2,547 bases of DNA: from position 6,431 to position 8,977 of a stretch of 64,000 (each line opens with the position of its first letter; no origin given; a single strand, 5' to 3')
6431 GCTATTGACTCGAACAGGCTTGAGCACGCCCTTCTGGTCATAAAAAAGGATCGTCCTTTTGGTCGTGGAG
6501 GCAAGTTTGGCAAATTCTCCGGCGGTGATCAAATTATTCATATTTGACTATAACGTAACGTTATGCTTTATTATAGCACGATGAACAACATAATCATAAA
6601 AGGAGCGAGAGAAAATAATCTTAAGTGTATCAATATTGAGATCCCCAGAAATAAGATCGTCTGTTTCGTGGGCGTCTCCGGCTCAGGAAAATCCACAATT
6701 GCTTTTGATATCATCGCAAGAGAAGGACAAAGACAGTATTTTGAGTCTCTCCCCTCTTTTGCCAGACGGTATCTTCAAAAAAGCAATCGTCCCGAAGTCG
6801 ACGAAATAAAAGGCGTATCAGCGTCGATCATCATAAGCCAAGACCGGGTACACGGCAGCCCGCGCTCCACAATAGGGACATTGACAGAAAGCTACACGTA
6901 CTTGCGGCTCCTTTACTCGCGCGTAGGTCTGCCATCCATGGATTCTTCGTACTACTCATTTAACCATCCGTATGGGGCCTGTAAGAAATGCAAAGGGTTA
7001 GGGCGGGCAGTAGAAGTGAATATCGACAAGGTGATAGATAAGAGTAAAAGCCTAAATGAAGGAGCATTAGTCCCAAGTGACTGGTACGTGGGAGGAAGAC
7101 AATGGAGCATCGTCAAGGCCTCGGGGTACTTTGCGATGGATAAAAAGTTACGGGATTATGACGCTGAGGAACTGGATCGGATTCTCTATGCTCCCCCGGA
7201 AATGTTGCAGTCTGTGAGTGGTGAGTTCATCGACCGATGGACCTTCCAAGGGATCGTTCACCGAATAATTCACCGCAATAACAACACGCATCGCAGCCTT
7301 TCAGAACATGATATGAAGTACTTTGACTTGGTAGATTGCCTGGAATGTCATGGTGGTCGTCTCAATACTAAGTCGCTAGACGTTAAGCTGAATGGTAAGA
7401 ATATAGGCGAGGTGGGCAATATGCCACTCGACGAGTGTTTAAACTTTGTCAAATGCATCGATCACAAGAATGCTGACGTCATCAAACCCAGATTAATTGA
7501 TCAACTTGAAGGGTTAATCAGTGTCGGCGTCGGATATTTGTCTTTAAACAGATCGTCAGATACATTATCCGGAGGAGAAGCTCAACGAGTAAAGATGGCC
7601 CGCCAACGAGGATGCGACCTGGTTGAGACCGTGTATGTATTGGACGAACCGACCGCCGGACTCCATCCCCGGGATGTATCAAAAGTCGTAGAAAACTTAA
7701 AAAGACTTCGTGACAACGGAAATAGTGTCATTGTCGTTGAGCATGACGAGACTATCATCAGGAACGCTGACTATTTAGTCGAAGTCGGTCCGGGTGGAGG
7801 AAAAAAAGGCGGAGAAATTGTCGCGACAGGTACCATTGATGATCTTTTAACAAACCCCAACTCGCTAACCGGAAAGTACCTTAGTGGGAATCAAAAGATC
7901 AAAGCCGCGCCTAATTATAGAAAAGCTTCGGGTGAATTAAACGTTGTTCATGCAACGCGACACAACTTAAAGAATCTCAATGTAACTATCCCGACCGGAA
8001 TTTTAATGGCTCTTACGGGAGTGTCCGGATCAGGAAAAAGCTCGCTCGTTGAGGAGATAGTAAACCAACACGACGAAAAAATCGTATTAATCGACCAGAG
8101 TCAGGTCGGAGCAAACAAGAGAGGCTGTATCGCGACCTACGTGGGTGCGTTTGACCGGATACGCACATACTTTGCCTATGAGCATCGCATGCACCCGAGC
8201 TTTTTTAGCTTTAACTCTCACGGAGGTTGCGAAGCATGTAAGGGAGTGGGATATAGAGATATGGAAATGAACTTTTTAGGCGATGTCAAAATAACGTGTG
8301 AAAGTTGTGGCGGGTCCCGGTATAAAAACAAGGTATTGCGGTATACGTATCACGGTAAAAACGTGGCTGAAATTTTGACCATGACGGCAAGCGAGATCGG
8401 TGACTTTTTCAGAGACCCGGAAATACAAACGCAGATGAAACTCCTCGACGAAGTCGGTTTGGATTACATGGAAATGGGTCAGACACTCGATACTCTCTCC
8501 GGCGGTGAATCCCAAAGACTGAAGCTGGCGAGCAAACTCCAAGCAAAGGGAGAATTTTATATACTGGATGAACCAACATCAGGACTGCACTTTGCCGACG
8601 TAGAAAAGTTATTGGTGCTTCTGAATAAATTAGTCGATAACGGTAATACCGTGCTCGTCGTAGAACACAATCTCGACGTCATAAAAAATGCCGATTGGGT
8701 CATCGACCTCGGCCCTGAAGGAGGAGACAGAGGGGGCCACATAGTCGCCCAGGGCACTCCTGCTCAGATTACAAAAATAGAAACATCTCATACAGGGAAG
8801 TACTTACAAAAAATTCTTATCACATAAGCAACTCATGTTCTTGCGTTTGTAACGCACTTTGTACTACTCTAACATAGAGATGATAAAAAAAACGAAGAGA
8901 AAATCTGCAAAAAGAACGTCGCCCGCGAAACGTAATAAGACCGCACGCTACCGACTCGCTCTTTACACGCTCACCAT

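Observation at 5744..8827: MerR/BmrR-type regulator divergent from a UvrA class II paralogue with textbook MerR operator architecture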

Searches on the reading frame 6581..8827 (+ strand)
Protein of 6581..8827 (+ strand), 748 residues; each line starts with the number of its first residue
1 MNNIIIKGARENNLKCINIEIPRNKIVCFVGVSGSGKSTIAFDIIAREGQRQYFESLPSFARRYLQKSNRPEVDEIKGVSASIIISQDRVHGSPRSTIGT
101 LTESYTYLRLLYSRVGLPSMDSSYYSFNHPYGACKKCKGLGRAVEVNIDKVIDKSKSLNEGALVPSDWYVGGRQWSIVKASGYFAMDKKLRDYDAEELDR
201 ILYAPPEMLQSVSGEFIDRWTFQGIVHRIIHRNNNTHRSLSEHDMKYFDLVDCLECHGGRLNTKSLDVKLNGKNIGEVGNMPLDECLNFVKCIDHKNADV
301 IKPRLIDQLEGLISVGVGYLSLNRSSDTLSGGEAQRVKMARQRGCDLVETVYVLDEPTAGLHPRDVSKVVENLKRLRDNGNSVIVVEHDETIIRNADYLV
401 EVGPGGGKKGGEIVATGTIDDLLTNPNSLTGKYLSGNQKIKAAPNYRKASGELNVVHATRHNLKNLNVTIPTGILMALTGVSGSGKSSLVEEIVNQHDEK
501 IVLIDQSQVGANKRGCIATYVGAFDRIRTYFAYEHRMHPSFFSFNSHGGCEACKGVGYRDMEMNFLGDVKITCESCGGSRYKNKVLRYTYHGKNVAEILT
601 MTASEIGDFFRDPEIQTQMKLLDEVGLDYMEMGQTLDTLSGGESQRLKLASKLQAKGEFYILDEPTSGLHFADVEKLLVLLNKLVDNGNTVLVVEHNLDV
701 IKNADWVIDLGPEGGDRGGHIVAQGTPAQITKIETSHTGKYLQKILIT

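Call 3: search_protein_families(library=pfam, proteins=[window:6581-8827:+], max_evalue=0.01)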
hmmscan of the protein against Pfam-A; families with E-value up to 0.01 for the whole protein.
window:6581-8827:+ (748 aa): 24 families
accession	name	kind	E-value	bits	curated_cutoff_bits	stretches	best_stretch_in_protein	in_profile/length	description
PF00005.33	ABC_tran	-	2.3e-25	90.2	25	1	463-667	1-137/137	ABC transporter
PF02463.25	SMC_N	-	2.1e-12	47.4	40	1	226-402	99-211/220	RecF/RecN/SMC N terminal domain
PF13304.12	AAA_21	-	7.9e-12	46.3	27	0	349-389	258-299/304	AAA domain, putative AbiEii toxin, Type IV TA system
PF03193.22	RsgA_GTPase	-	2e-07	31.4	30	1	446-506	79-139/174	RsgA GTPase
PF13671.12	AAA_33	-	1.7e-06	28.8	27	0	476-509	2-33/143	AAA domain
PF13555.12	AAA_29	-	2.4e-06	27.6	27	0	472-490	22-39/61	P-loop containing region of AAA domain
PF13401.12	AAA_22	-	7e-06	26.8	27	0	475-509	7-44/130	AAA domain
PF00931.28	NB-ARC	-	1.7e-05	24.6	23.5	0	475-500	20-45/248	NB-ARC domain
PF13191.12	AAA_16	-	2.1e-05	25.5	32.6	0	475-500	26-51/167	AAA ATPase domain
PF13175.12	AAA_15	-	5.5e-05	23.4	32.1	0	13-44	10-45/374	AAA ATPase domain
PF00004.35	AAA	-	0.00014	22.7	21.2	0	476-529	1-48/131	ATPase family associated with various cellular activities (AAA)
PF13173.12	AAA_14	-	0.00014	22.3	27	0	476-505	5-36/129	AAA domain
PF13238.12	AAA_18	-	0.00025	21.9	29.4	0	477-497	2-22/128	AAA domain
PF20703.3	nSTAND1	-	0.00047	20.3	27.1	0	474-491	34-51/379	Novel STAND NTPase 1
PF00684.25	DnaJ_CXXCXGXG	-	0.00095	19.8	32.7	0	549-580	17-51/65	DnaJ central domain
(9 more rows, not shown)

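Call 4: search_protein_families(library=ncbifam, proteins=[window:6581-8827:+], max_evalue=0.01)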
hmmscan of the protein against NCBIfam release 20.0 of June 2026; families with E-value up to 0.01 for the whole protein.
window:6581-8827:+ (748 aa): 212 families (the best 25 are shown)
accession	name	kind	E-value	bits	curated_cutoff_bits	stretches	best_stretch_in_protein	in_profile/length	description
NF001503.0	PRK00349.1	equivalog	1.7e-246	820.6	1147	2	119-746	264-941/943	excinuclease ABC subunit UvrA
TIGR00630.1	uvra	equivalog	8.2e-239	795.4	729.8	3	119-495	262-655/924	excinuclease ABC subunit UvrA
NF001885.0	PRK00635.1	equivalog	1.1e-151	506.8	3054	2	249-743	395-916/1809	excinuclease ABC subunit A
TIGR03608.1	L_ocin_972_ABC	subfamily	1.1e-39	136.1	254.85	4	616-710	113-206/206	putative bacteriocin export ABC transporter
NF040873.1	AztA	equivalog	5.3e-38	130.5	220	3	619-709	101-190/191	zinc ABC transporter ATP-binding protein AztA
TIGR04521.1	ECF_ATPase_2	equivalog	8.8e-38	130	330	4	619-732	125-234/279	energy-coupling factor transporter ATPase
TIGR02857.1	CydD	equivalog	1e-37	130.3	435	3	321-401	451-528/529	thiol reductant ABC exporter subunit CydD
NF010068.0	PRK13548.1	equivalog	4.6e-34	117.7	261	3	594-732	95-232/261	heme ABC transporter ATP-binding protein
TIGR00972.1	3a0107s01c2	equivalog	6e-34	117.5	343.2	4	322-437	138-246/248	phosphate ABC transporter ATP-binding protein PstB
TIGR02315.1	ABC_phnC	equivalog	2.1e-33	115.8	266.1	4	604-732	112-235/243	phosphonate ABC transporter ATP-binding protein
TIGR04520.1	ECF_ATPase_1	equivalog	8.5e-33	113.9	315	3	620-732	119-225/269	energy-coupling factor transporter ATPase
TIGR02673.1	FtsE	equivalog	2.9e-32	112.1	264.85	3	615-704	114-203/214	cell division ATP-binding protein FtsE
TIGR01166.1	cbiO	subfamily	4.8e-32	110.9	211.8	2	622-700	112-189/190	cobalt ABC transporter, ATP-binding protein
TIGR03873.1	F420-0_ABC_ATP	hypoth_equivalog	4.3e-31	108.1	372.4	2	634-730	133-224/256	putative F420-0 ABC transporter ATP-binding protein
NF010170.0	PRK13651.1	equivalog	6.6e-30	104.1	432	2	619-701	146-228/308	cobalt transporter ATP-binding subunit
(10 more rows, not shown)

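Call 8: find_homologous_proteins(query=window:6581-8824:+)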
Query window:6581-8824:+ (748 aa): 8000 proteins with E <= 0.001 among 8000 candidates; the best 120 are listed.
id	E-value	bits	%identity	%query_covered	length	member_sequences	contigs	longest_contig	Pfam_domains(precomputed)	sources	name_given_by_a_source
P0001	0.0e+0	1712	100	100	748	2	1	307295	PF00005.34,PF13175.13,PF13555.13,PF13671.13,PF13401.13,PF03193.23,PF02463.26,PF13304.13,PF00931.29,PF13191.13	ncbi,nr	ncbi:MAG: excinuclease ABC subunit UvrA [Candidatus Gottesmanbacteria bacterium]|nr:excinuclease ABC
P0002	0.0e+0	1535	89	100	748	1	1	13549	PF00005.34,PF13555.13,PF13671.13,PF03193.23,PF13238.13,PF02463.26,PF13304.13,PF00931.29,PF13191.13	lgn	-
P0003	0.0e+0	1484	86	99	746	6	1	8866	PF00005.34,PF13555.13,PF13671.13,PF13401.13,PF03193.23,PF02463.26,PF13304.13,PF13191.13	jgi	jgi:excinuclease UvrABC ATPase subunit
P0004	0.0e+0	1480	85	99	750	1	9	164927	PF00005.34,PF13555.13,PF13671.13,PF13401.13,PF03193.23,PF13238.13,PF02463.26,PF13304.13,PF13191.13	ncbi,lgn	-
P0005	0.0e+0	1480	85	99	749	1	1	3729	PF00005.34,PF13555.13,PF13671.13,PF13401.13,PF03193.23,PF13238.13,PF02463.26,PF13304.13,PF13191.13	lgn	-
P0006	0.0e+0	1480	86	99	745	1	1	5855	PF00005.34,PF13555.13,PF13671.13,PF13401.13,PF03193.23,PF13238.13,PF02463.26,PF13304.13,PF13191.13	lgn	-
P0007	0.0e+0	1478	85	100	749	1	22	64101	PF00005.34,PF13555.13,PF13671.13,PF13401.13,PF03193.23,PF02463.26,PF13304.13,PF13191.13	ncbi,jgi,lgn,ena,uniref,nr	ncbi:hypothetical protein A2313_04905 [Candidatus Roizmanbacteria bacterium RIFOXYB2_FULL_41_10]|uni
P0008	0.0e+0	1472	85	100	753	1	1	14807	PF00005.34,PF13555.13,PF13671.13,PF03193.23,PF02463.26,PF13304.13,PF13191.13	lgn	-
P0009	0.0e+0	1472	85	100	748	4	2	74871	PF00005.34,PF13555.13,PF13671.13,PF13401.13,PF03193.23,PF13238.13,PF02463.26,PF13304.13,PF13191.13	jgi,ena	jgi:excinuclease UvrABC ATPase subunit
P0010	0.0e+0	1467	85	100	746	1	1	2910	PF00005.34,PF13555.13,PF13671.13,PF13401.13,PF03193.23,PF02463.26,PF13304.13,PF13191.13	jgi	-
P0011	0.0e+0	1467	85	100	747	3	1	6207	PF00005.34,PF13555.13,PF13671.13,PF03193.23,PF20703.4,PF02463.26,PF13304.13,PF13191.13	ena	-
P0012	0.0e+0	1466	84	100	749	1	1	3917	PF00005.34,PF13555.13,PF13671.13,PF13401.13,PF03193.23,PF02463.26,PF13304.13,PF13191.13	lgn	-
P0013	0.0e+0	1466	84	99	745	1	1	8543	PF00005.34,PF13555.13,PF13671.13,PF13401.13,PF03193.23,PF13238.13,PF02463.26,PF13304.13,PF13191.13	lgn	-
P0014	0.0e+0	1463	84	100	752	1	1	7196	PF00005.34,PF13555.13,PF13671.13,PF03193.23,PF02463.26,PF13304.13,PF13191.13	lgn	-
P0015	0.0e+0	1460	84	100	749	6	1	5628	PF00005.34,PF13555.13,PF13671.13,PF13401.13,PF03193.23,PF13238.13,PF02463.26,PF13304.13,PF13191.13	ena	-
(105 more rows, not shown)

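Call 10: find_encoding_contigs(protein=P0001, flank=3000, max_places=3)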
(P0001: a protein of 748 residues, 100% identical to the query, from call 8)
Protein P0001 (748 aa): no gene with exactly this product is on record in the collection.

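Call 11: find_related_loci(query=window:6581-8824:+, collection=genome_contigs, flank=4000)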
Query window:6581-8824:+ (748 aa) in genome_contigs; peptide patterns used: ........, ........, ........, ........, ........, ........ (x = any residue, [..] = any of these).
85 stretches matched a pattern; 47 encode a relative of the query (tblastn E <= 1e-3); 46 distinct loci.
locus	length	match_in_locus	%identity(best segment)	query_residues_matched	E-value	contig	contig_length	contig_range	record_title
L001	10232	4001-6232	85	1-744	0e+0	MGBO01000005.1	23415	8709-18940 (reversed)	MAG: Candidatus Roizmanbacteria bacterium RIFOXYC1_FULL_41_16 rifoxyc1_full_scaffold_1226, whole genome shotgun sequence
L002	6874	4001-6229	85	1-743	0e+0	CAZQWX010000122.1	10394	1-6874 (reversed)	MAG TPA_asm: uncultured Gammaproteobacteria bacterium isolate SRP271791_co1_54 genome assembly, contig: k141_370357, who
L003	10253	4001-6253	83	1-746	0e+0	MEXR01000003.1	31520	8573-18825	MAG: Candidatus Amesbacteria bacterium RIFOXYB1_FULL_44_23 rifoxyb1_full_scaffold_1045, whole genome shotgun sequence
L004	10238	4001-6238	85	1-746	0e+0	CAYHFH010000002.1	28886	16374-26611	MAG TPA_asm: uncultured Gammaproteobacteria bacterium isolate ERP119705_co10_87 genome assembly, contig: NODE_1330_lengt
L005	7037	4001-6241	82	1-747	0e+0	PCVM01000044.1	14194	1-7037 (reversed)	MAG: Candidatus Roizmanbacteria bacterium CG11_big_fil_rev_8_21_14_0_20_36_8 CG11_8_21_14_0.20_scaffold_2585_c, whole ge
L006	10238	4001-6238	77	1-746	0e+0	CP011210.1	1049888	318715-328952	MAG: Candidatus Beckwithbacteria bacterium GW2011_GWC1_49_16 chromosome, complete genome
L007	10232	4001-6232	78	1-744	0e+0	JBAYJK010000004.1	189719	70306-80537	MAG: Patescibacteria group bacterium isolate SO_2016_GW1_54 scaffold00150_OW334_2016, whole genome shotgun sequence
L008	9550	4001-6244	75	1-748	0e+0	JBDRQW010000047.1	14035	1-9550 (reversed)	MAG: Candidatus Beckwithbacteria bacterium isolate MEGAHIT-group-2.65 k141_1292802, whole genome shotgun sequence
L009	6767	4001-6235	73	1-745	0e+0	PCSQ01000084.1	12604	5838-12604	MAG: Candidatus Beckwithbacteria bacterium CG23_combo_of_CG06-09_8_20_14_all_47_9 CG23_scaffold_3045_c, whole genome sho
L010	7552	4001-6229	71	3-746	0e+0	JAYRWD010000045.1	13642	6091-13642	MAG: Candidatus Dojkabacteria bacterium isolate NJ_NJASGE3bin.36 k141_1129589, whole genome shotgun sequence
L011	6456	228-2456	71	1-744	0e+0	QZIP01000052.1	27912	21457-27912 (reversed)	MAG: Candidatus Parcubacteria bacterium isolate SURF_62 Ga0104751_1002548, whole genome shotgun sequence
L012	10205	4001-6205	72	1-744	0e+0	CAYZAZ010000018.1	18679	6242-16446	MAG TPA_asm: uncultured Gammaproteobacteria bacterium isolate SRP050083_co7_250 genome assembly, contig: NODE_2330_lengt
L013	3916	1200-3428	68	1-743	0e+0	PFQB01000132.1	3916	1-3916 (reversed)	MAG: Candidatus Dojkabacteria bacterium CG_4_10_14_0_2_um_filter_Dojkabacteria_WS6_41_15 isolate CG_4_10_14_0_2_um_filte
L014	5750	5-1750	72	6-746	0e+0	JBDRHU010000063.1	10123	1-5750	MAG: Patescibacteria group bacterium isolate MEGAHIT-group-1.55 k141_11103998, whole genome shotgun sequence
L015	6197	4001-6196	71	1-742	0e+0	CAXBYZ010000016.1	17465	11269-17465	MAG TPA_asm: uncultured bacterium isolate SRR3724644_binner12_Refined_54 genome assembly, contig: ERZ4200978.1110, whole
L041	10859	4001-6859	39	1-743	5e-142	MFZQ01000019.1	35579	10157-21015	MAG: Candidatus Roizmanbacteria bacterium RIFCSPHIGHO2_02_FULL_40_13b rifcsphigho2_02_scaffold_3701, whole genome shotgu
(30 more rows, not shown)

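Call 15: search_solved_structures(query=window:6581-8824:+, max_evalue=1e-20)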
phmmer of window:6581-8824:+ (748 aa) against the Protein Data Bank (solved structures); distinct sequences matched with E-value up to 1e-20: 11.
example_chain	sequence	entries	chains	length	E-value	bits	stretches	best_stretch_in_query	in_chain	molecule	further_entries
2r6f_A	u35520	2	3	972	1.2e-200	671.7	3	117-494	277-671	Excinuclease ABC subunit A | Excinuclease ABC, A subunit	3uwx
3pih_A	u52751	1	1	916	1.3e-200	671.6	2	114-746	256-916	UvrABC system protein A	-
9gxk_A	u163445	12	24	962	1.8e-194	651.3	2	116-748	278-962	UvrABC system protein A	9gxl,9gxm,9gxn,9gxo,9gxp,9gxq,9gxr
9gxu_A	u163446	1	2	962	1.1e-193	648.7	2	116-748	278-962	UvrABC system protein A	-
9gxw_A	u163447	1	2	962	1.1e-193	648.7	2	116-748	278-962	UvrABC system protein A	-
3zqj_A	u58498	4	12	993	1.3e-184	618.8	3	499-745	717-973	UVRABC SYSTEM PROTEIN A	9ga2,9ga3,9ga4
9ga5_A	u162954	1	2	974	1.3e-184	618.7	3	499-745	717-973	UvrABC system protein A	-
6n9l_A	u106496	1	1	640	2.5e-179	601.3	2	268-746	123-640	UvrABC system protein A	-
3ux8_A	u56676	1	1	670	1.6e-178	598.6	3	496-746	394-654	Excinuclease ABC, A subunit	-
7sh1_A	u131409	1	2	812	6.5e-174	583.4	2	127-744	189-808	Excinuclease ABC subunit UvrA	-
2vf7_A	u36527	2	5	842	7e-151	507.2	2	5-493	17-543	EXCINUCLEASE ABC, SUBUNIT A. | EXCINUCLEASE ABC SUBUNIT A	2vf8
